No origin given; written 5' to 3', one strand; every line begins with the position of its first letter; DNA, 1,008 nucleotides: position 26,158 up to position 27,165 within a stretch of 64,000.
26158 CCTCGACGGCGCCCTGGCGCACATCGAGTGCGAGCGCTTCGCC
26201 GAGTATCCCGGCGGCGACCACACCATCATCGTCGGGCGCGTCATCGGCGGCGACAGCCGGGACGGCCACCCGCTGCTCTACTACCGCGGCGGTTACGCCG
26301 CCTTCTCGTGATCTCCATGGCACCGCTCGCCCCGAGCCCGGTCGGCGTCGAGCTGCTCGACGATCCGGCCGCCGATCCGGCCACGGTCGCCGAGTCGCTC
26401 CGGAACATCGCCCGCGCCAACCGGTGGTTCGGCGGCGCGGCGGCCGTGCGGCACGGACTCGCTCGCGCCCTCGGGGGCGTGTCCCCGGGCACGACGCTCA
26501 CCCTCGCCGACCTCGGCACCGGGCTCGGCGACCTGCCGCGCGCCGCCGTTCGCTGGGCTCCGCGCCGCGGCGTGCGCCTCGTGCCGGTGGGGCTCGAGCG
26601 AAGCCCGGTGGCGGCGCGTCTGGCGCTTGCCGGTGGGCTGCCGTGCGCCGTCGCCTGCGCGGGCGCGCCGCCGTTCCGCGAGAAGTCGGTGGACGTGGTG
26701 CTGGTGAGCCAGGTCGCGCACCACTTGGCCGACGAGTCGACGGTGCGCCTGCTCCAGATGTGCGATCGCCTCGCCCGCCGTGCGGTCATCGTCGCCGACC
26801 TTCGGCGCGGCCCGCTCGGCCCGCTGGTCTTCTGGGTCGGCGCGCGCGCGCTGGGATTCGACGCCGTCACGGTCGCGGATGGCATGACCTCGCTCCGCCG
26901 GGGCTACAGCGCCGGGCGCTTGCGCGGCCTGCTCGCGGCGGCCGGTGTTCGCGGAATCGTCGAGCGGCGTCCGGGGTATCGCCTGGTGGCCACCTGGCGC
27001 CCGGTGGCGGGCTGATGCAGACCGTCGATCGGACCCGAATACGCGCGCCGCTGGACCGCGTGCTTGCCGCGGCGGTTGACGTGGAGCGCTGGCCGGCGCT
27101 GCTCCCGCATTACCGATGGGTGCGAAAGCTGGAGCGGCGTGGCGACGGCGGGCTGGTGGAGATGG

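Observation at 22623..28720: Nine-gene translationally coupled operon: ECF sigma, RsrA-like anti-sigma, DUF92, lipoprotein, GGR-like flavoprotein, flavin reductase, methyltransferase, SRPBCC, lone KAS-II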

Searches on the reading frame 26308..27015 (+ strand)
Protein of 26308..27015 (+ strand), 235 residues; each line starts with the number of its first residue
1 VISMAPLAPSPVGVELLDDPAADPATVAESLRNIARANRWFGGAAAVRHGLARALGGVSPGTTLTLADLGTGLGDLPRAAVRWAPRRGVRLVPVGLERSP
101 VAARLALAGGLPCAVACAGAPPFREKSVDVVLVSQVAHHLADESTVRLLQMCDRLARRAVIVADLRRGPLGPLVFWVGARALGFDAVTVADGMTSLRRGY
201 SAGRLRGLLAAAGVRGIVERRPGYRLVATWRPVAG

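Call 3: search_protein_families(library=pfam, proteins=[window:26317-27015:+], max_evalue=0.01)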
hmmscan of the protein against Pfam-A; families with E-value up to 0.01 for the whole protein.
window:26317-27015:+ (232 aa): 2 families
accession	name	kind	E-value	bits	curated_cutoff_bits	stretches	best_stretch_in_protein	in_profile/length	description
PF08241.18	Methyltransf_11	-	1.5e-05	25.9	21.2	1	65-155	2-89/95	Methyltransferase domain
PF13649.12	Methyltransf_25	-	0.0017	19.4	27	1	65-154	3-94/97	Methyltransferase domain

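Call 4: search_protein_families(library=ncbifam, proteins=[window:26317-27015:+], max_evalue=0.01)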
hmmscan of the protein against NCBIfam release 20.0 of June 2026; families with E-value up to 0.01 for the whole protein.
window:26317-27015:+ (232 aa): 2 families
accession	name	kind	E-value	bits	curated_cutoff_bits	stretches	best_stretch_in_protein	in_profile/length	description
NF004851.0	PRK06202.1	equivalog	3.4e-36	124.9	243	1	11-229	14-231/237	hypothetical protein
NF041255.1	mycofact_MftM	equivalog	0.0012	18.3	200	1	108-160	188-240/289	mycofactocin oligosaccharide methyltransferase MftM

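Call 10: find_homologous_proteins(query=window:26317-27015:+)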
Query window:26317-27015:+ (232 aa): 1580 proteins with E <= 0.001 among 8000 candidates; the best 120 are listed.
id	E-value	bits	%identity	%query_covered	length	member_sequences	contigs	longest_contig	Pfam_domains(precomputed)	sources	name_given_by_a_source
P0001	7.1e-127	439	91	100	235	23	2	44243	PF08241.19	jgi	jgi:SAM-dependent methyltransferase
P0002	7.3e-125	433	89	100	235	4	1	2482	PF08241.19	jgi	jgi:SAM-dependent methyltransferase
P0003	9.8e-124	429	90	99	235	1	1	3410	PF08241.19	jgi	jgi:SAM-dependent methyltransferase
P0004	5.6e-123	427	89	99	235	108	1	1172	PF08241.19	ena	-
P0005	1.5e-122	425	88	99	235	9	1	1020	PF08241.19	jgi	-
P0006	1.1e-120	419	89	99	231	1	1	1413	PF08241.19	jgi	jgi:SAM-dependent methyltransferase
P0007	3.2e-119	414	85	100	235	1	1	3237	PF13649.13,PF08241.19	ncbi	ncbi:MAG: methyltransferase domain-containing protein [Gemmatimonadales bacterium]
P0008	7.4e-119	413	86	99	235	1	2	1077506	PF08241.19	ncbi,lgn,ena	-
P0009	4.6e-118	411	86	99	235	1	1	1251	PF08241.19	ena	-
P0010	2.0e-117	409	86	100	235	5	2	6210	PF13649.13,PF08241.19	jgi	jgi:SAM-dependent methyltransferase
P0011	2.2e-116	405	85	99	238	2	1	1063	PF13649.13,PF08241.19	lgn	-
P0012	5.0e-116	404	83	99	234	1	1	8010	PF08241.19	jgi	jgi:hypothetical protein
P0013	9.0e-116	403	85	99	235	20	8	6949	PF13649.13,PF08241.19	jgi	jgi:SAM-dependent methyltransferase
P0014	1.9e-115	402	84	99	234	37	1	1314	PF08241.19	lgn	-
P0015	4.4e-115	401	83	98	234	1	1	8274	PF13649.13,PF08241.19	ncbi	-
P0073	7.4e-108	377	79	100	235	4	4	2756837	PF08241.19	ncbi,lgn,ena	-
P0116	1.9e-101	356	75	99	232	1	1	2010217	PF13649.13,PF08241.19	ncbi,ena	-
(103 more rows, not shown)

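Call 11: find_encoding_contigs(protein=P0073, flank=10000, max_places=3)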
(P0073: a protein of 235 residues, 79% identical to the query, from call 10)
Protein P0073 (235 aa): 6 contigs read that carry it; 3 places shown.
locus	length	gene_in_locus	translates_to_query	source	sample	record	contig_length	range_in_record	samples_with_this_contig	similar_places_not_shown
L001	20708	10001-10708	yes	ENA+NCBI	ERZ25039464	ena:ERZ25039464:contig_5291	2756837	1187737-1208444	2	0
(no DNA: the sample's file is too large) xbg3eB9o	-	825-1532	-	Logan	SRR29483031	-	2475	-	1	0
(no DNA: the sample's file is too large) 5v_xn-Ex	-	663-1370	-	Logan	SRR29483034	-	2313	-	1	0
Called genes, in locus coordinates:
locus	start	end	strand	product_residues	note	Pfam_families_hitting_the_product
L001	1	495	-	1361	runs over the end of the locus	-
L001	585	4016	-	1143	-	PF13620:CarboxypepD_reg, PF13715:CarbopepD_reg_2, PF07715:Plug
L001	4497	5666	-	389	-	PF00557:Peptidase_M24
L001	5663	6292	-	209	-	-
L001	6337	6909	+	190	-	PF04542:Sigma70_r2, PF22029:PhyR_sigma2 (weak), PF08281:Sigma70_r4_2, PF04545:Sigma70_r4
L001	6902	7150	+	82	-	PF13490:zf-HC2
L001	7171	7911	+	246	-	PF01940:DUF92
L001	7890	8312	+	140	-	-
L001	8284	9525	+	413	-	PF01494:FAD_binding_3, PF00890:FAD_binding_2 (weak)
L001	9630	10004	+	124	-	PF01613:Flavin_Reduct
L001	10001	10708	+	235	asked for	PF08241:Methyltransf_11 (weak)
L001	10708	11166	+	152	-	PF03364:Polyketide_cyc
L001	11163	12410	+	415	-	PF00109:ketoacyl-synt, PF02801:Ketoacyl-synt_C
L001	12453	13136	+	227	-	PF00230:MIP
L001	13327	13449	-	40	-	-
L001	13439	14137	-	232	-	PF01578:Cytochrom_C_asm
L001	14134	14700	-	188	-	PF01061:ABC2_membrane (weak), PF03379:CcmB, PF12679:ABC2_membrane_2 (weak)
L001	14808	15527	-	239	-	PF00005:ABC_tran, PF13304:AAA_21 (faint)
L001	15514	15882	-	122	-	PF00072:Response_reg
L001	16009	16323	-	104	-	PF13466:STAS_2, PF01740:STAS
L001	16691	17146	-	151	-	PF22776:K_trans_C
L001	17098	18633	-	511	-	PF02705:K_trans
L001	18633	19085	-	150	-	PF07884:VKOR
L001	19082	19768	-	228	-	PF13462:Thioredoxin_4, PF01323:DSBA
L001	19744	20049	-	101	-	-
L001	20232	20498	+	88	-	-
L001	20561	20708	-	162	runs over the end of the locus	-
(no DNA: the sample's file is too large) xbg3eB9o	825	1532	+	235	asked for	PF08241:Methyltransf_11 (weak)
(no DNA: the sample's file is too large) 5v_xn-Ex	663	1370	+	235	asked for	PF08241:Methyltransf_11 (weak)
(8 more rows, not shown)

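Call 12: find_encoding_contigs(protein=P0116, flank=10000, max_places=3)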
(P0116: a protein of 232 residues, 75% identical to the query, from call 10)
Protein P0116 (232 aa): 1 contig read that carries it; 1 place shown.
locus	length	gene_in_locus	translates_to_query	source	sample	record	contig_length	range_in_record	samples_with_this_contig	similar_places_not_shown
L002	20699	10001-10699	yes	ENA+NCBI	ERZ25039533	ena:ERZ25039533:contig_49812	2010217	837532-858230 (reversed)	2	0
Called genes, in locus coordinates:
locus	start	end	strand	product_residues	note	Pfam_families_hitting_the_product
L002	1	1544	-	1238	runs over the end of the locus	-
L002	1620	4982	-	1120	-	PF13620:CarboxypepD_reg, PF13715:CarbopepD_reg_2, PF07715:Plug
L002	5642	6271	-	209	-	-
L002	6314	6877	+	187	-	PF04542:Sigma70_r2, PF08281:Sigma70_r4_2, PF04545:Sigma70_r4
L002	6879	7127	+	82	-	PF13490:zf-HC2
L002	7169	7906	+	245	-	PF01940:DUF92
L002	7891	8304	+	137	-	-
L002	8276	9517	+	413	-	PF01494:FAD_binding_3, PF00890:FAD_binding_2 (faint), PF01266:DAO (faint), PF05834:Lycopene_cycl (faint)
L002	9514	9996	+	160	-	PF01613:Flavin_Reduct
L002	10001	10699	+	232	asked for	PF08241:Methyltransf_11 (weak), PF13649:Methyltransf_25 (weak)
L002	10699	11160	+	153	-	PF10604:Polyketide_cyc2 (weak), PF03364:Polyketide_cyc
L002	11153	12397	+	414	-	PF00109:ketoacyl-synt, PF02801:Ketoacyl-synt_C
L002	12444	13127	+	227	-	PF00230:MIP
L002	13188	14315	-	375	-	PF12679:ABC2_membrane_2, PF12698:ABC2_membrane_3, PF01061:ABC2_membrane, PF12730:ABC2_membrane_4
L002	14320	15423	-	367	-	PF12679:ABC2_membrane_2, PF12698:ABC2_membrane_3, PF01061:ABC2_membrane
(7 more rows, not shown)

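Call 18: search_protein_representatives(protein=window:26308-27015:+)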
Query: 235 residues. Proteins with E-value up to 0.001 (for the whole library): 3140; up to 1e-10: 1161; up to 1e-30: 42. The best 150 are listed.
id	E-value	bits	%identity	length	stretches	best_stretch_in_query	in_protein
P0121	2.4e-93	328.2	72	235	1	1-233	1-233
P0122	1.6e-70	253.4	58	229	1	5-231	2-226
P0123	4.0e-66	239.1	61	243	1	6-231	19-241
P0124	1.8e-58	214.0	55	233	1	4-232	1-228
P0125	2.0e-58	213.9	49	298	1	3-233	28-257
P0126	7.2e-57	208.8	54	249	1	10-230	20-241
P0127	6.3e-54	199.2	60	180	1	8-188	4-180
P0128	1.9e-52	194.3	51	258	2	6-125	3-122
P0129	5.4e-52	192.8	49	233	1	8-229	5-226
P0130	1.5e-48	181.6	49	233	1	5-232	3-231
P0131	8.3e-48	179.1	47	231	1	8-229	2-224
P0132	1.4e-47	178.4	55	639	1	9-215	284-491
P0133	5.7e-47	176.4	55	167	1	68-232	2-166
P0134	1.3e-46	175.2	56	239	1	1-234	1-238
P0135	4.5e-46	173.5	47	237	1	10-235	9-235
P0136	2.0e-45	171.3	47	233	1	4-231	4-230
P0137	1.4e-44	168.6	44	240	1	10-231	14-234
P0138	1.9e-44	168.2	46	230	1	6-232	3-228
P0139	2.5e-44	167.8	52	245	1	12-230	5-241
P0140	3.6e-43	164.0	43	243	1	10-232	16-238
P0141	1.6e-42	161.9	55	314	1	25-205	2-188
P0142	1.7e-42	161.7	47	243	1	12-233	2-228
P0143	2.8e-42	161.1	45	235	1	7-232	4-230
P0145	1.8e-40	155.2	43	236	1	6-231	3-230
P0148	1.3e-38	149.0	44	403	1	12-231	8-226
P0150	3.1e-38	147.8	43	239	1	9-234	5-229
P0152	1.1e-36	142.7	41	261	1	11-233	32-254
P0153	2.8e-36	141.4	40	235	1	10-233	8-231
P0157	1.4e-31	126.0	40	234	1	7-229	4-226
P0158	1.5e-31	125.9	41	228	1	13-231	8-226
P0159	2.7e-31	125.1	42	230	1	14-233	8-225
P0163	1.2e-30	123.0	52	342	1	4-205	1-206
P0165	5.2e-30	120.9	39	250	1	14-232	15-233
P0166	6.4e-30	120.6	40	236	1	14-231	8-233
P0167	7.4e-30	120.4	39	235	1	8-232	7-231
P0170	3.7e-29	118.1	40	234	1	6-232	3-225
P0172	2.2e-28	115.6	36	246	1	10-217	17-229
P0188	4.1e-26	108.2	33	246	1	15-220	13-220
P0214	2.7e-23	98.9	37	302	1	14-228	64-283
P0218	4.1e-23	98.3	33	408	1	15-216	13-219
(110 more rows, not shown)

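Call 19: search_protein_families(library=pfam, proteins=[P0132, P0148, P0218, P0163, P0141, P0125, P0214], max_evalue=0.001)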
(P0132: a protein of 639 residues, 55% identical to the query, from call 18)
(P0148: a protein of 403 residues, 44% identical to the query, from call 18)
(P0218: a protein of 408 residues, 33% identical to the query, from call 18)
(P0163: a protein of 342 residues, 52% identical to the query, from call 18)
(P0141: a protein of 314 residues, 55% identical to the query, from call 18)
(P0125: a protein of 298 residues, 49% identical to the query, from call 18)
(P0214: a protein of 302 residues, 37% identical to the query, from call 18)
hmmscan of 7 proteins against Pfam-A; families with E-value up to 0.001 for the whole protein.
P0132 (639 aa): 2 families
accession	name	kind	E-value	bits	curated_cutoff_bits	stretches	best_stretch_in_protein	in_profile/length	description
PF01613.24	Flavin_Reduct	-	2.7e-16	60.5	27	1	143-243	13-117/153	Flavin reductase like domain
PF08241.18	Methyltransf_11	-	0.00046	21.2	21.2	0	343-433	1-88/95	Methyltransferase domain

P0148 (403 aa): 8 families
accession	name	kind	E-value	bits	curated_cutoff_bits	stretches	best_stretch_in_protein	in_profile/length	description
PF08241.18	Methyltransf_11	-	5.9e-15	56.1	21.2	1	61-152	1-89/95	Methyltransferase domain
PF13649.12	Methyltransf_25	-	3.2e-13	50.6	27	1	61-151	2-94/97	Methyltransferase domain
PF03364.25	Polyketide_cyc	-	4.1e-10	40.4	23.4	1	252-375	1-114/126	Polyketide cyclase / dehydrase and lipid transport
PF08242.18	Methyltransf_12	-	1.8e-08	35.4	30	1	61-151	1-93/98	Methyltransferase domain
PF13847.12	Methyltransf_31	-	1.5e-07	31.7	27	1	58-155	5-108/145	Methyltransferase domain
PF01209.24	Ubie_methyltran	-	3.1e-06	27.1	20.1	1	59-156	50-149/233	ubiE/COQ5 methyltransferase family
PF10604.15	Polyketide_cyc2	-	2.3e-05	25.1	27.4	1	244-396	1-142/142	Polyketide cyclase / dehydrase and lipid transport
PF13489.12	Methyltransf_23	-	3.2e-05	24.1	27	1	51-163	17-123/164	Methyltransferase domain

P0218 (408 aa): 7 families
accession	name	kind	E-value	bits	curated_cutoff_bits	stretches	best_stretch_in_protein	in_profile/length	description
PF13649.12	Methyltransf_25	-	2.1e-17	64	27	1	64-162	1-96/97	Methyltransferase domain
PF08241.18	Methyltransf_11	-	2.4e-17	63.8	21.2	1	66-162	2-90/95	Methyltransferase domain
PF01209.24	Ubie_methyltran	-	1.2e-12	48.1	20.1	1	56-178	43-162/233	ubiE/COQ5 methyltransferase family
PF13847.12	Methyltransf_31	-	1.7e-10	41.2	27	1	64-169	7-113/145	Methyltransferase domain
PF08242.18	Methyltransf_12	-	1.5e-07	32.5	30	1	65-160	1-93/98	Methyltransferase domain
PF03364.25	Polyketide_cyc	-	6.2e-07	30.2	23.4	1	258-378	4-116/126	Polyketide cyclase / dehydrase and lipid transport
PF13489.12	Methyltransf_23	-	0.00013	22.2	27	1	59-210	21-152/164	Methyltransferase domain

P0163 (342 aa): 1 family
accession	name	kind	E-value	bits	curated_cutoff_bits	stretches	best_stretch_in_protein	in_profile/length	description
PF08241.18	Methyltransf_11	-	0.00052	21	21.2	0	100-141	33-75/95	Methyltransferase domain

P0141 (314 aa): 0 families

P0125 (298 aa): 2 families
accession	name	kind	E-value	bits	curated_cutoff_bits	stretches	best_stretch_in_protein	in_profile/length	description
PF08241.18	Methyltransf_11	-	2.9e-07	31.5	21.2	1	91-185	1-92/95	Methyltransferase domain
PF13649.12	Methyltransf_25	-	5.2e-07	30.7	27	1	91-183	2-96/97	Methyltransferase domain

P0214 (302 aa): 3 families
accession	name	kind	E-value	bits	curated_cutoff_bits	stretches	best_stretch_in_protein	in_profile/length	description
PF13649.12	Methyltransf_25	-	1.7e-13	51.5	27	1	116-210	1-92/97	Methyltransferase domain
PF08241.18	Methyltransf_11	-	9.1e-12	45.9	21.2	1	131-210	11-86/95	Methyltransferase domain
PF01209.24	Ubie_methyltran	-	4.1e-11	43.1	20.1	1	111-231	46-163/233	ubiE/COQ5 methyltransferase family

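Call 25: find_encoding_contigs(protein=P0148, flank=10000, max_places=3)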
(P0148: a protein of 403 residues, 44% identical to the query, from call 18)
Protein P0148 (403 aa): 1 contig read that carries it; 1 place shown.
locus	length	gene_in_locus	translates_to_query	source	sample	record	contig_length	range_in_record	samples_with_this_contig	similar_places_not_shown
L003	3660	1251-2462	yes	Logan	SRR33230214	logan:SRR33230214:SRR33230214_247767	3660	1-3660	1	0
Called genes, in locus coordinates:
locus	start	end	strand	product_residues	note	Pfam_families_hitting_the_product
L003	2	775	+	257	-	?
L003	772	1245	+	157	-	PF01613:Flavin_Reduct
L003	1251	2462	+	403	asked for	PF01209:Ubie_methyltran (weak), PF08241:Methyltransf_11, PF08242:Methyltransf_12, PF13649:Methyltransf_25, PF13847:Methyltransf_31 (weak), PF03364:Polyketide_cyc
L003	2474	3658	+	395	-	?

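Call 27: find_related_loci(query=A4, collection=genome_contigs, flank=10000)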
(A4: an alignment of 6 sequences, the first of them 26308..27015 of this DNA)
Query A4 (235 aa) in genome_contigs; peptide patterns used: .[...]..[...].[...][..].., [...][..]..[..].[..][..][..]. (x = any residue, [..] = any of these).
492 stretches matched a pattern; 289 encode a relative of the query (tblastn E <= 1e-3); the best 80 are kept; 80 distinct loci.
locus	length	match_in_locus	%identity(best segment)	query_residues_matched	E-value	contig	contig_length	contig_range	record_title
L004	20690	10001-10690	91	5-234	3e-119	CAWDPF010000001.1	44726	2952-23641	MAG: uncultured Gemmatimonadales bacterium isolate MFD09212.bin.4.173 genome assembly, contig: contig_100414, whole geno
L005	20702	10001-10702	88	1-234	5e-117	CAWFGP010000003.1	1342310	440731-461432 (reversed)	MAG: uncultured Gemmatimonadales bacterium isolate MFD04944.bin.1.216 genome assembly, contig: contig_16751, whole genom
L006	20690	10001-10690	86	6-235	4e-110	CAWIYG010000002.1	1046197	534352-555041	MAG: uncultured Gemmatimonadales bacterium isolate MFD04935.bin.2.79 genome assembly, contig: contig_29929, whole genome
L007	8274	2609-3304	81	1-232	1e-107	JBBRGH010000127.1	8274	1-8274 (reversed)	MAG: Gemmatimonadales bacterium isolate Co_metawrap_2612 Cmw_2612_k141_7140444_length_8274_cov_7.0000, whole genome shot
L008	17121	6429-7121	82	2-232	2e-105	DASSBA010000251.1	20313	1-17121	MAG TPA_asm: Gemmatimonadales bacterium isolate SMAG_U882 k141_277459, whole genome shotgun sequence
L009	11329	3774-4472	76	2-234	2e-104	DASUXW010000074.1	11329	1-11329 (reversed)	MAG TPA_asm: Gemmatimonadales bacterium isolate SMAG_U1879 k141_502988, whole genome shotgun sequence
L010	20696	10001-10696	80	1-232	1e-103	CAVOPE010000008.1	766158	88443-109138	MAG: uncultured Gemmatimonadales bacterium isolate MFD00392.bin.1.345 genome assembly, contig: contig_6085, whole genome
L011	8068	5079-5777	78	1-233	3e-103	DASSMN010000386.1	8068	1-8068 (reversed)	MAG TPA_asm: Gemmatimonadales bacterium isolate SMAG_U1199 k141_162727, whole genome shotgun sequence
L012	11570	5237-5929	72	2-232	5e-102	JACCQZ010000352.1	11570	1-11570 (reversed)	MAG: Gemmatimonadales bacterium isolate MGR_bin9 SD2897-2912_k127_8770388, whole genome shotgun sequence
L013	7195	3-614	83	29-232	6e-102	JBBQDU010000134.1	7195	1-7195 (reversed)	MAG: Gemmatimonadales bacterium isolate Co_metawrap_1143 Cmw_1143_k141_7819146_length_7195_cov_11.1134, whole genome sho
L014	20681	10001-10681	82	6-232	9e-102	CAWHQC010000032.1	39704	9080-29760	MAG: uncultured Gemmatimonadales bacterium isolate MFD08416.bin.2.45 genome assembly, contig: contig_98943, whole genome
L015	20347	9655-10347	79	2-232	2e-100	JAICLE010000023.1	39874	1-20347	MAG: Gemmatimonadales bacterium isolate GZL_HY_2_bin.118 k141_667391_length_39874_cov_13.3752, whole genome shotgun sequ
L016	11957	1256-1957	72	1-234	2e-98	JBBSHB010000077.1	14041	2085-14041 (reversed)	MAG: Gemmatimonadales bacterium isolate LS2_sbin.56 LS2_sbin.56_K_185738_L_14041_cov_45.8219, whole genome shotgun seque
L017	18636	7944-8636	75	1-231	3e-99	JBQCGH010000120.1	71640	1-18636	MAG: Gemmatimonadales bacterium isolate bin251 k141_3756505, whole genome shotgun sequence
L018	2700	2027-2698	73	7-230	6e-101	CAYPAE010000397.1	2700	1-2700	MAG TPA_asm: uncultured Gemmatimonadaceae bacterium isolate binchicken_co292_86 genome assembly, contig: NODE_23774_leng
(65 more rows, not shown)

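Call 29: list_cluster_members(proteins=[P0122, P0124, P0129, P0131, P0137, P0140, P0152, P0153, P0218, P0132])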
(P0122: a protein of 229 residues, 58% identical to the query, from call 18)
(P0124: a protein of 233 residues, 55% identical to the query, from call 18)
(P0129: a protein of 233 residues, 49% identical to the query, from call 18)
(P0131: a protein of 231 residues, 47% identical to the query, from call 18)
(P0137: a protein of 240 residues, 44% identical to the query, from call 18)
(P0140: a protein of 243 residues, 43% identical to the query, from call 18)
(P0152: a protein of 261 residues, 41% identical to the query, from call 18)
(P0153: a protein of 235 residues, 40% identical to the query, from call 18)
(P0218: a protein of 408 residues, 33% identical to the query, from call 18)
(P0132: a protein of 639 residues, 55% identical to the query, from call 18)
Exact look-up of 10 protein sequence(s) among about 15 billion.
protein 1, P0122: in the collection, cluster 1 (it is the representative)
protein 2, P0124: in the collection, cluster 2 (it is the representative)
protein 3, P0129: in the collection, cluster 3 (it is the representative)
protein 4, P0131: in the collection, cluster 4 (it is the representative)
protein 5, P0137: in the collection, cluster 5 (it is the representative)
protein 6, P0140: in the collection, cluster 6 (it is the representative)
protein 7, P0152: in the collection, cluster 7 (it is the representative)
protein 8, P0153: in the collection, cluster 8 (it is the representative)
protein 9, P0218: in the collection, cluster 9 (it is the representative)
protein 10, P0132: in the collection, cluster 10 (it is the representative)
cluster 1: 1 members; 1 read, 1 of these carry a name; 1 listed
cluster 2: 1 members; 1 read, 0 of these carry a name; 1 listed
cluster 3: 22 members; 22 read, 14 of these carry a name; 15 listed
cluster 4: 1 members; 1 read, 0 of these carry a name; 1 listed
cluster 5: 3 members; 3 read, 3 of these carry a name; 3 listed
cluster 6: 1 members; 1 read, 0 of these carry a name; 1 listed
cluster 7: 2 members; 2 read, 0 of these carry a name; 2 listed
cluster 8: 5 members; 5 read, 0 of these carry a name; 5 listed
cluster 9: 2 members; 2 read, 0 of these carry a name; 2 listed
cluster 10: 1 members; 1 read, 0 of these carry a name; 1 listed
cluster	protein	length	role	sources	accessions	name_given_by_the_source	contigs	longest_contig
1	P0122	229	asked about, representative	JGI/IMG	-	hypothetical protein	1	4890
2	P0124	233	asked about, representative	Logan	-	-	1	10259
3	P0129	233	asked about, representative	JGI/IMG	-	SAM-dependent methyltransferase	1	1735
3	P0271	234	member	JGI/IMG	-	SAM-dependent methyltransferase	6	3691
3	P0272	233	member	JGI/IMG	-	SAM-dependent methyltransferase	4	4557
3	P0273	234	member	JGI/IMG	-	SAM-dependent methyltransferase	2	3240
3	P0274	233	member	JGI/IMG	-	SAM-dependent methyltransferase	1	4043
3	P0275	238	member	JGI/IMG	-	SAM-dependent methyltransferase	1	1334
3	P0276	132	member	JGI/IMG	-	SAM-dependent methyltransferase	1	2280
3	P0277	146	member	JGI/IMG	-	SAM-dependent methyltransferase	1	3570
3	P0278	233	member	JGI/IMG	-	SAM-dependent methyltransferase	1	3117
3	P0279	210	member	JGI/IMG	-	SAM-dependent methyltransferase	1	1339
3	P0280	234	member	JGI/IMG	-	SAM-dependent methyltransferase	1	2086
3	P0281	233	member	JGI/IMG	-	SAM-dependent methyltransferase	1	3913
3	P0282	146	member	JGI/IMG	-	ubiquinone/menaquinone biosynthesis C-methylase UbiE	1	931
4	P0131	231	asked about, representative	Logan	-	-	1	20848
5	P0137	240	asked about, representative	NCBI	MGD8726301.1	MAG: methyltransferase domain-containing protein [Gemmatimonadales bacterium]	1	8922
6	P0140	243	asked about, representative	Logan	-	-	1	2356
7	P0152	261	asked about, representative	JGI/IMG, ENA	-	-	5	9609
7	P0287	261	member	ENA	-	-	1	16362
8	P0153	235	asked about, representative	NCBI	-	-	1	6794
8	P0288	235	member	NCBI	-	-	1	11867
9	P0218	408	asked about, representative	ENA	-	-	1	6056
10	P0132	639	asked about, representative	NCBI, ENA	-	-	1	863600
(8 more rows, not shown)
